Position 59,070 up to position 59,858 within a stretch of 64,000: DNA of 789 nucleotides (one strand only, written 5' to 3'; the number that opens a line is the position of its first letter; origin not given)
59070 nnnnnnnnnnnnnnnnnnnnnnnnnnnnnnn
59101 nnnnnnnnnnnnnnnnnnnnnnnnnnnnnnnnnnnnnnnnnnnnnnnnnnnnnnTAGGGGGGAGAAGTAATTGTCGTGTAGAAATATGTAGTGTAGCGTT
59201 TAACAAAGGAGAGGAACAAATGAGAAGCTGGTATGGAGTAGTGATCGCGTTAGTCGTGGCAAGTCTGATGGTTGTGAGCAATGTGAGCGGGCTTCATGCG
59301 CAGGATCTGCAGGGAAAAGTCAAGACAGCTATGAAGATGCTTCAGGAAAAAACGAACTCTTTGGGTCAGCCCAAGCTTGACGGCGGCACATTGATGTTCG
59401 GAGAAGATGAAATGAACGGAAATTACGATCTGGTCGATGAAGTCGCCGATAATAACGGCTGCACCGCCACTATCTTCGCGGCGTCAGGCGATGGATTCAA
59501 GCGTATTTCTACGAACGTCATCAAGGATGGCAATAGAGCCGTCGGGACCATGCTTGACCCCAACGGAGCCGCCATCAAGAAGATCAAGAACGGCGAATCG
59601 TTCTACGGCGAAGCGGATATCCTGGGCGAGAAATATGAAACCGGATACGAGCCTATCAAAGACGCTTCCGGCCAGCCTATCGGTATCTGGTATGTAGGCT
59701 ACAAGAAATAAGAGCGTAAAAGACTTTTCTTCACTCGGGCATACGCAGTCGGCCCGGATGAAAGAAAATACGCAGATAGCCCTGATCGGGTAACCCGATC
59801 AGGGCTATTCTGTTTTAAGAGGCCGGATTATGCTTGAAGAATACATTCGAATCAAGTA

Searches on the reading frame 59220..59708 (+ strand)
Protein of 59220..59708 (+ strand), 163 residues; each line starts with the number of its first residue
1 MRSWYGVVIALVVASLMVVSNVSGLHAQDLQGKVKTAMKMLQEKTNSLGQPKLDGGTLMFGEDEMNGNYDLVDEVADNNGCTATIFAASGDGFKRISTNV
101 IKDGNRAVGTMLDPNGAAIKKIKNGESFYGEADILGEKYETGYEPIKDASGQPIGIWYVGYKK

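Call 13: search_protein_families(library=pfam, max_evalue=0.001, proteins=[window:59220-59708:+])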
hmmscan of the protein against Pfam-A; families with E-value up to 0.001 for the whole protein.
window:59220-59708:+ (163 aa): 3 families
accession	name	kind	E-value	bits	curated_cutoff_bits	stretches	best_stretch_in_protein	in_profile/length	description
PF17201.10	Cache_3-Cache_2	-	2.8e-35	122.5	27.7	1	37-162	55-183/299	Cache 3/Cache 2 fusion domain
PF17202.10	sCache_3_3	-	1e-32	113.1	28.8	1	64-163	2-97/107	Single cache domain 3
PF17203.10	sCache_3_2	-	4.7e-11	43.4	28.4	1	34-162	15-127/140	Single cache domain 3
